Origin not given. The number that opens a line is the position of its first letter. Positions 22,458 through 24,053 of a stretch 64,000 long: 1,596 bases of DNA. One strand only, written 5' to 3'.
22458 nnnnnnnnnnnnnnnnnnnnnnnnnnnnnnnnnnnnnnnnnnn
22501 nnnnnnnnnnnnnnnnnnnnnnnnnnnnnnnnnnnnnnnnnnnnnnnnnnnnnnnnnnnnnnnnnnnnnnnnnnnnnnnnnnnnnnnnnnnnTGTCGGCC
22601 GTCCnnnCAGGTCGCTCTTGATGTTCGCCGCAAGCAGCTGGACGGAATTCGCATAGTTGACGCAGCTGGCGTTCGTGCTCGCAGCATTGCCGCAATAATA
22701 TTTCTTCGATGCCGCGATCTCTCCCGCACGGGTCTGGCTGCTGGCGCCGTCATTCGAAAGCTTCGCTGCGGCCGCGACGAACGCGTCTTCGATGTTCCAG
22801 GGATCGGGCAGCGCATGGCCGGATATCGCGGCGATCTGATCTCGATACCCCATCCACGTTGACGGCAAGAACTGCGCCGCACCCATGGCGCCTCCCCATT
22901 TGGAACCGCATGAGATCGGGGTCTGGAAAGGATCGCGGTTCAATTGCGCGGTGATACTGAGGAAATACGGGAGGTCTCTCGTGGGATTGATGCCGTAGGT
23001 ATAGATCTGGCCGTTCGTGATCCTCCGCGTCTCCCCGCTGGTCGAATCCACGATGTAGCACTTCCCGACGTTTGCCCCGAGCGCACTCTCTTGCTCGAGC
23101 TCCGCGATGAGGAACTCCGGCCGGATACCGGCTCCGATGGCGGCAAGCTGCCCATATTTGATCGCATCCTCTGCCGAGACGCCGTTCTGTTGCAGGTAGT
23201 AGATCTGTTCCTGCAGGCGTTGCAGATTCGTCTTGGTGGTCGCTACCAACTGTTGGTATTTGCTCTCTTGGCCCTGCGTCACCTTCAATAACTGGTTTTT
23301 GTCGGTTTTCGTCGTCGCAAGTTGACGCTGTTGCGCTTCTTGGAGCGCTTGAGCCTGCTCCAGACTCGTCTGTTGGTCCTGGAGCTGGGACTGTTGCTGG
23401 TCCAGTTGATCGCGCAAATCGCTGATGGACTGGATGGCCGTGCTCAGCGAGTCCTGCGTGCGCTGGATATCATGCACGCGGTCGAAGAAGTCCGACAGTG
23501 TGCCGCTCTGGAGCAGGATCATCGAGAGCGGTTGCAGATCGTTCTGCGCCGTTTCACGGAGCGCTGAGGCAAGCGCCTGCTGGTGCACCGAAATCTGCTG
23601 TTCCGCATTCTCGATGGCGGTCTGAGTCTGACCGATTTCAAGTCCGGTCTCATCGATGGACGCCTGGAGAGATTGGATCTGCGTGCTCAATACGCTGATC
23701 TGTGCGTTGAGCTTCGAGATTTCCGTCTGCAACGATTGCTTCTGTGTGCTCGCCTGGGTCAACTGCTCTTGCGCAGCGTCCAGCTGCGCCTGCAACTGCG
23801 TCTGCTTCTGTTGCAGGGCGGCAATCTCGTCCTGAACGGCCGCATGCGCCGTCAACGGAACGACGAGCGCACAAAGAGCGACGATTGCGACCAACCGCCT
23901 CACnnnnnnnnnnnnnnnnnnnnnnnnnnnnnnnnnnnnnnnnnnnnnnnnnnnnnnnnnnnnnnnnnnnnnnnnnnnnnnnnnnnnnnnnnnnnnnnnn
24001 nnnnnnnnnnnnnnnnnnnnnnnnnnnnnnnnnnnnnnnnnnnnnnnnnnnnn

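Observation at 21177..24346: Three-gene secreted/envelope operon: TM-anchored beta-domain protein, coiled-coil lytic transglycosylase, large unknown secreted protein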

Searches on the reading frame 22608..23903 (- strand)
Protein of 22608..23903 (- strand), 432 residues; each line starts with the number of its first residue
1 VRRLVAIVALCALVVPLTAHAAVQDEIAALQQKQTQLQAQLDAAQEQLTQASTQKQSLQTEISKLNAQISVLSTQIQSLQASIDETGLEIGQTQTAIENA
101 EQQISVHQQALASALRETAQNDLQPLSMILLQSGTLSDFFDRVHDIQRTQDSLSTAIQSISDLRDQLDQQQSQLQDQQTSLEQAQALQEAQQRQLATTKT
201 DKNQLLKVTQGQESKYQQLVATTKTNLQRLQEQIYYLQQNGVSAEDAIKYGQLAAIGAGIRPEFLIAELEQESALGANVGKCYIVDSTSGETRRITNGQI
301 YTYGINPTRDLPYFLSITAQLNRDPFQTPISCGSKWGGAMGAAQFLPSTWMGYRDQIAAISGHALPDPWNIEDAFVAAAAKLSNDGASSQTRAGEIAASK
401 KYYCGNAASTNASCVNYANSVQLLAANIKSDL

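Call 4: search_protein_families(library=pfam, proteins=[window:22608-23903:-], max_evalue=1)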
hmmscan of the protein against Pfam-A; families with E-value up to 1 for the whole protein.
window:22608-23903:- (432 aa): 19 families
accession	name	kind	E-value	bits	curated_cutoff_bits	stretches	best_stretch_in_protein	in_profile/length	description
PF13406.11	SLT_2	-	9.1e-07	28.8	24.3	1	183-398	15-213/292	Transglycosylase SLT domain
PF05266.19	DUF724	-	0.00034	21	38.4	1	26-109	96-179/188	Protein of unknown function (DUF724)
PF11932.13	DUF3450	-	0.00038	20.3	32.6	1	12-111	3-102/241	Protein of unknown function (DUF3450)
PF00261.25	Tropomyosin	-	0.0018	18.2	38.6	1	29-109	3-83/242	Tropomyosin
PF13870.11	CCDC113_CCDC96_CC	-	0.0029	17.8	31.6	2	142-247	61-174/177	CCDC113/CCDC96, coiled-coil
PF03961.19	FapA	-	0.0029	17.7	31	2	158-251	152-244/272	Flagellar Assembly Protein A beta solenoid domain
PF15960.10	DUF4763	-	0.0032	17.2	30.1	1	21-80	88-147/236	Domain of unknown function (DUF4763)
PF10473.14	CENP-F_leu_zip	-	0.0092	16.5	34.5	1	23-105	15-97/140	Leucine-rich repeats of kinetochore protein Cenp-F/LEK1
PF12795.12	MscS_porin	-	0.0099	15.9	34.4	2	153-244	87-175/238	Mechanosensitive ion channel porin domain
PF08614.16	ATG16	-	0.014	16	33.7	1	20-112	83-175/200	Autophagy protein 16 (ATG16)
PF10805.13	DUF2730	-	0.027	15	24.9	1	8-82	16-92/102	Protein of unknown function (DUF2730)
PF06657.18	Cep57_MT_bd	-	0.031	15.2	31.3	1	22-80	19-75/77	Centrosome microtubule-binding domain of Cep57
PF07160.18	SKA1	-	0.052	13.8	29.6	1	34-112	7-85/243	Spindle and kinetochore-associated protein 1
PF00038.26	Filament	-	0.072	13.2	40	1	25-117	196-285/313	Intermediate filament protein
PF16888.10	YwqH-like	-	0.12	13.1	33.7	0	21-50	91-120/123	YwqH-like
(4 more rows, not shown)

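Call 8: search_protein_families(library=ncbifam, proteins=[window:22608-23903:-], max_evalue=1)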
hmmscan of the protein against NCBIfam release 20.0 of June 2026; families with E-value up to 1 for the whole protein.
window:22608-23903:- (432 aa): 25 families
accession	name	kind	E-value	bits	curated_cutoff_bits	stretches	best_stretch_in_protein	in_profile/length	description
NF045487.1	ASRP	equivalog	5.4e-10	38.5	300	2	24-111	354-445/593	archaea-specific SMC-related protein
TIGR02169.1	SMC_prok_A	equivalog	1.8e-08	32.6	729.4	1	21-244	692-909/1165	chromosome segregation protein SMC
TIGR02168.1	SMC_prok_B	equivalog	1.4e-07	29.7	567.35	1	23-235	691-906/1181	chromosome segregation protein SMC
NF008029.0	PRK10760.1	equivalog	3.7e-06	26.2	449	1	252-390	140-266/359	lytic murein transglycosylase B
NF041035.1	Rad50_Halo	equivalog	1e-05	24.2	1000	1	22-237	339-549/883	DNA double-strand break repair ATPase Rad50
TIGR02282.1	MltB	equivalog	2.1e-05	23.8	281.4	1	192-386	19-196/290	lytic murein transglycosylase B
TIGR04211.1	SH3_and_anchor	equivalog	4.2e-05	23.2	65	2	21-105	62-156/198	TIGR04211 family SH3 domain-containing protein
NF002572.0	PRK02224.1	equivalog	0.00018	20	1087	1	24-240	474-682/888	DNA double-strand break repair ATPase Rad50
NF003034.1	PRK03918.1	equivalog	0.00061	17.9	700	1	33-234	497-703/878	DNA double-strand break repair ATPase Rad50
NF052320.1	Cbp1_fam_LP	subfamily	0.00069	19.2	90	1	20-122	83-185/286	Cbp1 family collagen-binding glycoprotein adhesin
TIGR04523.1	Mplasa_alph_rch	subfamily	0.001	17.1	270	1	25-117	398-490/745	helix-rich protein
NF040788.1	S-lay_SlaB_Mtsph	equivalog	0.0018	17.3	700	1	13-86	296-369/416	S-layer protein SlaB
TIGR03185.1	DNA_S_dndD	equivalog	0.0019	16.7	245.85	1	30-238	200-400/650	DNA sulfur modification protein DndD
NF038218.1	IcmG_DotF_IVB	equivalog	0.0026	17.5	200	1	19-83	118-182/266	type IVB secretion system protein IcmG/DotF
NF045780.1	TrlF_fam_ATP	equivalog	0.0033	16.2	350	1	22-236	474-683/944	TrlF family AAA-like ATPase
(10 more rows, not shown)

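Call 10: search_solved_structures(query=window:22608-23903:-, max_evalue=1, show_alignments=3)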
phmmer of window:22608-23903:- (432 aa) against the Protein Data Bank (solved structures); distinct sequences matched with E-value up to 1: 26.
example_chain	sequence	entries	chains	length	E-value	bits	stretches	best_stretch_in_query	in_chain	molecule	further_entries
4rsi_B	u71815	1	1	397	0.0031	20.1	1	23-161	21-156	Structural maintenance of chromosomes protein 4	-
8j07_g2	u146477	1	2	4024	0.014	17.9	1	36-129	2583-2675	Dynein axonemal heavy chain 7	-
6yvd_D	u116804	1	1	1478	0.014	17.9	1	23-161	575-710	Structural maintenance of chromosomes protein 4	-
7qen_B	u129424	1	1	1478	0.014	17.9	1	23-161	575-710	Structural maintenance of chromosomes protein 4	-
6yvu_B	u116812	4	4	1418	0.019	17.5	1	23-160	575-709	Structural maintenance of chromosomes protein 4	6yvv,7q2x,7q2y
1ltm_A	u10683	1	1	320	0.028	16.9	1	259-376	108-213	36 KDA SOLUBLE LYTIC TRANSGLYCOSYLASE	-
1d0k_A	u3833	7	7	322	0.028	16.9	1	259-376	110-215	35KD SOLUBLE LYTIC TRANSGLYCOSYLASE | LYTIC MUREIN TRANSGLYCOSYLASE B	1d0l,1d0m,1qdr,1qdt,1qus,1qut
6gap_A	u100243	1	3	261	0.036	16.6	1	54-161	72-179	Outer capsid protein sigma-1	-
8j07_h1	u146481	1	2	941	0.066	15.7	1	18-120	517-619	Coiled-coil domain-containing protein 39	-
9rgy_A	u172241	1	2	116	0.068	15.7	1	21-109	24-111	sc-apCC3-CW-0NTT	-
4hse_A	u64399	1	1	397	0.13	14.7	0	22-109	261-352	Chaperone protein ClpB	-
5to7_A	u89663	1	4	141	0.24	13.9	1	31-96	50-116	Nucleoprotein TPR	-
9fqr_Xw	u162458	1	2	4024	0.27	13.7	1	36-133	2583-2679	Dynein axonemal heavy chain 7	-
9rgv_A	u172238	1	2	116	0.28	13.7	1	21-98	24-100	sc-apCC3-CW1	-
5to6_A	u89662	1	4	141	0.33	13.4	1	31-86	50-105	Nucleoprotein TPR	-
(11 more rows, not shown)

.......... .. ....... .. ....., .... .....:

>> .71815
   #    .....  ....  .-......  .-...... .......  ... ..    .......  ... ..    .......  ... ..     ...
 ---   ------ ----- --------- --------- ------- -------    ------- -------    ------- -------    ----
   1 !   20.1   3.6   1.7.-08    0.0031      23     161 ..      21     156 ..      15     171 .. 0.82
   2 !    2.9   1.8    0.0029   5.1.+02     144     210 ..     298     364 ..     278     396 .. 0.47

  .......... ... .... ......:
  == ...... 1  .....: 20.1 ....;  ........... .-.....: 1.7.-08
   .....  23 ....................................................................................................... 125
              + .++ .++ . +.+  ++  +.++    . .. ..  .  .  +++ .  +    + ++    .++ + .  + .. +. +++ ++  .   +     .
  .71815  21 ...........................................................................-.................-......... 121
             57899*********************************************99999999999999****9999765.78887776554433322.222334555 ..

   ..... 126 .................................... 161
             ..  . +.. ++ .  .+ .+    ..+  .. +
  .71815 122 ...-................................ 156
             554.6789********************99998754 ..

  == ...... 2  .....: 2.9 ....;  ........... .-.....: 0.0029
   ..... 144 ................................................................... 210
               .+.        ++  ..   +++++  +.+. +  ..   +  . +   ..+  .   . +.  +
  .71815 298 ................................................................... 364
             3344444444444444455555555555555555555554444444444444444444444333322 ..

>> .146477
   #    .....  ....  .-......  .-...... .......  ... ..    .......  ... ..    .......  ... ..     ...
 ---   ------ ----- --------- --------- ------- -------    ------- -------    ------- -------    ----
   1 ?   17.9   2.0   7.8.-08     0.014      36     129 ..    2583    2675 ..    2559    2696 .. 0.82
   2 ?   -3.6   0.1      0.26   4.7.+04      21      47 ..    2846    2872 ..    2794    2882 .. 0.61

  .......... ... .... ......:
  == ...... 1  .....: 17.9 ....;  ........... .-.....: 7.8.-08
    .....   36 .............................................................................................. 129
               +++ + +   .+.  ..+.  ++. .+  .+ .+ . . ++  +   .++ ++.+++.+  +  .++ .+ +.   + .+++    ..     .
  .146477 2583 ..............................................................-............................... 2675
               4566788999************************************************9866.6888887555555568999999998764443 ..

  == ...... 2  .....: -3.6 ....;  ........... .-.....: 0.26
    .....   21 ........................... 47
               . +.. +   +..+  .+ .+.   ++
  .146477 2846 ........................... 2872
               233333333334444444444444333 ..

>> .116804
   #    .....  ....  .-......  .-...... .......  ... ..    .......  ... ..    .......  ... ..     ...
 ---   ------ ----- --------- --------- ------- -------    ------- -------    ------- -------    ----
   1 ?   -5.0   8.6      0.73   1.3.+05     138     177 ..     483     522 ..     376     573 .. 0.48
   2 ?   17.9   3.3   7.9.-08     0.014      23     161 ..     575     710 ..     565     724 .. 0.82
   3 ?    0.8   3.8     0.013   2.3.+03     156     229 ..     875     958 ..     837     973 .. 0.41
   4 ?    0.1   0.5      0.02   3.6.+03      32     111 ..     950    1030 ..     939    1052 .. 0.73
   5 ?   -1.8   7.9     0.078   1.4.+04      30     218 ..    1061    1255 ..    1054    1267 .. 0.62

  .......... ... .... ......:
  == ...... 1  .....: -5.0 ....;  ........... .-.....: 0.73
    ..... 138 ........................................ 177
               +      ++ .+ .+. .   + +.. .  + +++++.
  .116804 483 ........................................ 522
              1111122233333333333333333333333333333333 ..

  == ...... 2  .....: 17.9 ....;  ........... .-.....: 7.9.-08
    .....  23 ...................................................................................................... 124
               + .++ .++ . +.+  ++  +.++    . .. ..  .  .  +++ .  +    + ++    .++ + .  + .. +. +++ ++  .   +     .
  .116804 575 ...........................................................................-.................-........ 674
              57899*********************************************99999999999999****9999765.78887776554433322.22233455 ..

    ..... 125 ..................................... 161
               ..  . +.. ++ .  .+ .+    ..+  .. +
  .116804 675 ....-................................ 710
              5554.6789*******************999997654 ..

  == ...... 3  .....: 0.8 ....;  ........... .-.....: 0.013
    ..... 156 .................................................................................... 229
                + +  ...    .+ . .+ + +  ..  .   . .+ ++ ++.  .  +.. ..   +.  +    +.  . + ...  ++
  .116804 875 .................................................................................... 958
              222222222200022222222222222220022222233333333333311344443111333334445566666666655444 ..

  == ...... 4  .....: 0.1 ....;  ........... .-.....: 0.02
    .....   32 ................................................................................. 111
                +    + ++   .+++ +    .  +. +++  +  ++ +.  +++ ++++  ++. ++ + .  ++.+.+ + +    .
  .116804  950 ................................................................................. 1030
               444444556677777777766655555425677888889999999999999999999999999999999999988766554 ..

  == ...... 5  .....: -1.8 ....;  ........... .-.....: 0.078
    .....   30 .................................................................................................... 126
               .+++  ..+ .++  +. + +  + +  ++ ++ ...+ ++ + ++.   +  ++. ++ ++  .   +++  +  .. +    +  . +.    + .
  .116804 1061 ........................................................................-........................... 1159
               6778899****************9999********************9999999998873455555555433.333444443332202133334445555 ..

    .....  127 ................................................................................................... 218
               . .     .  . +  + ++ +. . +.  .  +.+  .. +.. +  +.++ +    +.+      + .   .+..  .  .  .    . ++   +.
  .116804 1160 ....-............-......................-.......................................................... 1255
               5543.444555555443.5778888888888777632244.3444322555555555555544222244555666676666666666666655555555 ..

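Call 31: find_homologous_proteins(query=window:22608-23903:-)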
Query window:22608-23903:- (432 aa): 984 proteins with E <= 0.001 among 8000 candidates; the best 120 are listed.
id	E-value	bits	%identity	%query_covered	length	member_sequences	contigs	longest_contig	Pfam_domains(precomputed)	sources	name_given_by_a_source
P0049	2.0e-267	904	100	100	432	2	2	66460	PF24161.2,PF13406.12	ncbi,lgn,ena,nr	ncbi:MAG TPA: lytic murein transglycosylase [Candidatus Paceibacterota bacterium]|nr:lytic murein tr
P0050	3.0e-225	765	84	100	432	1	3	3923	PF23649.2,PF24161.2,PF13406.12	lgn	-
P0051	9.8e-221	751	82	100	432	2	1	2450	PF24161.2,PF13406.12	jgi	-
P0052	4.3e-164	564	63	100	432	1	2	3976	PF13406.12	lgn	-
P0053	1.3e-163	563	59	100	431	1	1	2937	PF13406.12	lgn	-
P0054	1.8e-163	562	63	99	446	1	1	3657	PF13406.12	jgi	jgi:peptidoglycan hydrolase CwlO-like protein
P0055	1.5e-160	553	59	100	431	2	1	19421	PF13406.12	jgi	-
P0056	3.2e-159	548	61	99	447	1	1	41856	PF13406.12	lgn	-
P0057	1.2e-154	533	58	100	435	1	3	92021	PF13406.12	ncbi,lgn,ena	-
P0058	7.4e-153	527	57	100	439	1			PF15921.10,PF13406.12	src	-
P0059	8.2e-153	527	57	100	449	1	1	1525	PF13406.12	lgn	-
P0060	1.0e-152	527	57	100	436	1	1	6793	PF13406.12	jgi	jgi:peptidoglycan hydrolase CwlO-like protein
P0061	1.9e-152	526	57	100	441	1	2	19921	PF13406.12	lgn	-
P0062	6.9e-152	524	56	100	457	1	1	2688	PF13406.12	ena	-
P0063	4.3e-151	521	57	99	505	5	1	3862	PF13406.12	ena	-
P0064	6.5e-151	521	57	100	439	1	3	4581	PF13406.12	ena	-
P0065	7.5e-151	521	57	100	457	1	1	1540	PF13406.12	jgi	-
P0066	2.8e-150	519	58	98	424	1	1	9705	PF13406.12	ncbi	-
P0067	2.9e-150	519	57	98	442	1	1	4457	PF13406.12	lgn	-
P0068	4.6e-150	518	55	100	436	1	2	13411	PF13406.12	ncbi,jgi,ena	-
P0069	4.8e-150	518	57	99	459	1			PF13406.12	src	-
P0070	5.6e-150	518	57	97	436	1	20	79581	PF06103.17,PF13406.12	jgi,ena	-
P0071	1.0e-149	517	57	100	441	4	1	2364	PF11932.14,PF13406.12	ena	-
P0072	1.3e-149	517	57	97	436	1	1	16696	PF00261.26,PF13406.12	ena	-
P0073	1.6e-149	516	56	100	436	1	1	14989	PF13406.12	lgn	-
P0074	1.8e-149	516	58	99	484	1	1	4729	PF13406.12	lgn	-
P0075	3.4e-149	515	58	99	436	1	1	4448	PF13406.12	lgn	-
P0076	3.5e-149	515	55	100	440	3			PF24161.2,PF13406.12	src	-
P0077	3.9e-149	515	58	95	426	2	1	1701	PF24161.2,PF13406.12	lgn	-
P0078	3.9e-149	515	58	96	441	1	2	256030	PF13406.12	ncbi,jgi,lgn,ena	-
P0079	5.1e-149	515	57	100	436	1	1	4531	PF13406.12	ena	-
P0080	7.2e-149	514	56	100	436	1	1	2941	PF13406.12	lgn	-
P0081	7.8e-149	514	57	97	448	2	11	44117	PF13406.12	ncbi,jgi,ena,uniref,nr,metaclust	ncbi:MAG: hypothetical protein A3C61_02865 [Candidatus Yanofskybacteria bacterium RIFCSPHIGHO2_02_FU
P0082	9.2e-149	514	55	100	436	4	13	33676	PF14932.12,PF06103.17,PF13406.12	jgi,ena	-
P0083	1.5e-148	513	56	100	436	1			PF13406.12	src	-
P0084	4.5e-148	512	57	99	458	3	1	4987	PF10473.15,PF13406.12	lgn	-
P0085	6.6e-148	511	57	97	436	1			PF06103.17,PF13406.12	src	-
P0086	1.1e-147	510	57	100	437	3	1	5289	PF13406.12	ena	-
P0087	2.0e-147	509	55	100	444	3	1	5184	PF11932.14,PF13406.12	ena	-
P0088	2.3e-147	509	55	99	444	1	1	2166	PF11932.14,PF13406.12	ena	-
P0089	2.7e-147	509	55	99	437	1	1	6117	PF06103.17,PF13406.12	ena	-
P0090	4.4e-147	508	57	96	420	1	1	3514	PF13406.12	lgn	-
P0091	1.2e-146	507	55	99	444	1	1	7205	PF24161.2,PF13406.12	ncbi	-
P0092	1.4e-146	507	56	99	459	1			PF13406.12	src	-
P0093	1.6e-146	506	56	96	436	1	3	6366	PF13406.12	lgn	-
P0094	2.3e-146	506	56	100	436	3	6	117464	PF13406.12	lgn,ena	-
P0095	4.8e-146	505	56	100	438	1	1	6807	PF13406.12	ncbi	-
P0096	1.0e-145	504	54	99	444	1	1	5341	PF13406.12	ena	-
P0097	1.1e-145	504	56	96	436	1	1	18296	PF13406.12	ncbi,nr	ncbi:MAG: lytic murein transglycosylase [Candidatus Yanofskybacteria bacterium]|nr:lytic murein tran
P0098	1.3e-145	503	54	100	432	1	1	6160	PF13406.12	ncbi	ncbi:MAG: lytic murein transglycosylase [Pseudomonadota bacterium]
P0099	1.3e-145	503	56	100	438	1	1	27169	PF13406.12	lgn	-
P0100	3.5e-145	502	60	99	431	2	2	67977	PF23203.2,PF24161.2,PF13406.12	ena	-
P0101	4.0e-145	502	54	99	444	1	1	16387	PF13406.12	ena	-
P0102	4.2e-145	502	57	96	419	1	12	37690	PF13406.12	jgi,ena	-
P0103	5.0e-145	502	57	96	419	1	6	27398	PF13406.12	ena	-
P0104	5.3e-145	501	56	100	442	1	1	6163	PF13406.12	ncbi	-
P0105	1.5e-144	500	55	100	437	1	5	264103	PF13406.12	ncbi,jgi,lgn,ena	-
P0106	2.5e-144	499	55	100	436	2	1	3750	PF13406.12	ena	-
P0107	2.6e-144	499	54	99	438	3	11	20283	PF13406.12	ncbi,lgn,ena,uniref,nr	ncbi:MAG: hypothetical protein A3J46_06620 [Candidatus Yanofskybacteria bacterium RIFCSPHIGHO2_02_FU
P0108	3.8e-144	499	54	96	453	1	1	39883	PF13406.12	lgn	-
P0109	3.9e-144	499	57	96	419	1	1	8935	PF13406.12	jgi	-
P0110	7.0e-144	498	56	96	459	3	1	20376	PF13406.12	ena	-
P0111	8.8e-144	497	56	96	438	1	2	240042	PF13406.12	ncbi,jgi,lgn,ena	-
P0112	1.2e-143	497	54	99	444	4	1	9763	PF24161.2,PF13406.12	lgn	-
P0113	1.5e-143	497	56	95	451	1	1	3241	PF13406.12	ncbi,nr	ncbi:MAG: DUF2203 family protein [Candidatus Yanofskybacteria bacterium]|nr:DUF2203 family protein [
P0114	1.5e-143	497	54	100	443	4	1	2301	PF13406.12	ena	-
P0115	2.4e-143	496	55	99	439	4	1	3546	PF13406.12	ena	-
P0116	2.4e-143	496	54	100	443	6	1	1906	PF11932.14,PF13406.12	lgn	-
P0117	2.7e-143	496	55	97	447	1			PF13406.12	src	-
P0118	2.8e-143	496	55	100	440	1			PF13406.12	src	-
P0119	3.2e-143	496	54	100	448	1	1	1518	PF13406.12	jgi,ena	-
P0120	8.9e-143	494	55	95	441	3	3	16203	PF13406.12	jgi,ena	-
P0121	1.4e-142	493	54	100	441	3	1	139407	PF11932.14,PF13406.12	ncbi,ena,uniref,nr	ncbi:MAG: hypothetical protein A2941_01350 [Candidatus Yanofskybacteria bacterium RIFCSPLOWO2_01_FUL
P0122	2.7e-142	493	55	96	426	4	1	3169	PF13406.12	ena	-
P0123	3.5e-142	492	52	100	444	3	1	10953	PF11932.14,PF13406.12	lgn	-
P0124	4.7e-142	492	56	97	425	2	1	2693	PF13406.12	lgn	-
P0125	4.9e-142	492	55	99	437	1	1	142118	PF13406.12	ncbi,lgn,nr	ncbi:MAG: lytic murein transglycosylase [Candidatus Yanofskybacteria bacterium]|nr:lytic murein tran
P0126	6.8e-142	491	54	100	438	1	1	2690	PF24161.2,PF13406.12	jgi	jgi:peptidoglycan hydrolase CwlO-like protein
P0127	1.1e-141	491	55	99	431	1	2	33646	PF13406.12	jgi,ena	-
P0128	1.2e-141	490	54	100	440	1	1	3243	PF13406.12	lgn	-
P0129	2.4e-141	489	55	96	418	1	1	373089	PF13406.12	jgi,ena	-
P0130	2.7e-141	489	53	99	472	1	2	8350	PF13406.12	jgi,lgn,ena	-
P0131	9.1e-141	488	55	98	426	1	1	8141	PF13406.12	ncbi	-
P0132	1.4e-140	487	53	99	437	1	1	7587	PF13406.12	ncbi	-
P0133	1.9e-140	486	56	95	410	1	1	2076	PF13406.12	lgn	-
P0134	2.0e-140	486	53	99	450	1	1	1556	PF13406.12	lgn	-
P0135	5.7e-140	485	56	96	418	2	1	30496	PF13406.12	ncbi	-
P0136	5.8e-140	485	53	98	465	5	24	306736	PF13406.12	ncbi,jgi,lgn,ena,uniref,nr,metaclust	ncbi:MAG: hypothetical protein A3I26_01590 [Candidatus Yanofskybacteria bacterium RIFCSPLOWO2_02_FUL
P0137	1.9e-139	483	53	98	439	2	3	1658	PF13406.12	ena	-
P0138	3.7e-139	482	52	99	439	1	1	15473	PF13406.12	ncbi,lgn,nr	ncbi:MAG: lytic murein transglycosylase [Candidatus Taylorbacteria bacterium]|nr:lytic murein transg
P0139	3.9e-139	482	53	99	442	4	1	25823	PF13406.12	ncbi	ncbi:MAG: lytic murein transglycosylase [Candidatus Paceibacterota bacterium]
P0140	4.8e-139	482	53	100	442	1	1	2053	PF13406.12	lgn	-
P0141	7.8e-139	481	53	99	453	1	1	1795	PF13406.12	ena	-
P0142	8.9e-139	481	53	99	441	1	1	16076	PF13406.12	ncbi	-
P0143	1.7e-138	480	53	100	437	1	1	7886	PF13406.12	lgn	-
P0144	3.2e-138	479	54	99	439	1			PF13406.12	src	-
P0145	4.3e-138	479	52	100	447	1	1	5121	PF13406.12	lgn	-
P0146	4.5e-138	479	52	99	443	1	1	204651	PF13406.12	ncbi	-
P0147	5.5e-138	478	53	99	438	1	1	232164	PF13406.12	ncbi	-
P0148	7.5e-138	478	54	97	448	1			PF13406.12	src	-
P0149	8.9e-138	478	52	100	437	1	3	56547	PF13406.12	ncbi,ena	-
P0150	1.3e-137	477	54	99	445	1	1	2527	PF13406.12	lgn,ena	-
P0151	2.0e-137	477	54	99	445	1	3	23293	PF13406.12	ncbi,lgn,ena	-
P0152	2.0e-137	476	54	99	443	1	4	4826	PF13406.12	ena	-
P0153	3.5e-137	476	52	100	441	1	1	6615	PF15921.10,PF13406.12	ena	-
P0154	4.1e-137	475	53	94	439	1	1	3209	PF13406.12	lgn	-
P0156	2.1e-136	473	52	99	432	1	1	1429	PF15921.10,PF13406.12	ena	-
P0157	2.3e-136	473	52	100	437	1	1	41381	PF24161.2,PF13406.12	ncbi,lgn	-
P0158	2.9e-136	473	54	99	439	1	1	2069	PF11932.14,PF13406.12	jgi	jgi:peptidoglycan hydrolase CwlO-like protein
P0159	5.1e-136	472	53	97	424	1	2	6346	PF13406.12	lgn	-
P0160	9.9e-136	471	53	99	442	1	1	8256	PF24161.2,PF13406.12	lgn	-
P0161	1.1e-134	468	52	100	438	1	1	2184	PF24161.2,PF13406.12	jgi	jgi:peptidoglycan hydrolase CwlO-like protein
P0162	2.9e-134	466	51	99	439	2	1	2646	PF13406.12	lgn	-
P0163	7.6e-134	465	54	95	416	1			PF11932.14,PF13406.12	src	-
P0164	9.8e-134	464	52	99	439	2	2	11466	PF13406.12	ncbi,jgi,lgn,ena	-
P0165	1.0e-133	464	52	99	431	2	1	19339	PF15921.10,PF13406.12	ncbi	ncbi:MAG: lytic murein transglycosylase [Candidatus Paceibacterota bacterium]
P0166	1.0e-132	461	51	99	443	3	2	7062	PF13406.12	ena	-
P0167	1.6e-132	460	58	89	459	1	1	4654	PF13406.12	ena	-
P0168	6.6e-132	458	51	100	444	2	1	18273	PF13406.12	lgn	-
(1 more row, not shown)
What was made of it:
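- Closest known: PcsB. Same: JGI names homologues 'CwlO-like' (call 31).
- Checked: NCBI annotates the same 432-aa product (P0049, call 31).
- JGI names several homologues 'CwlO-like' (call 31).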
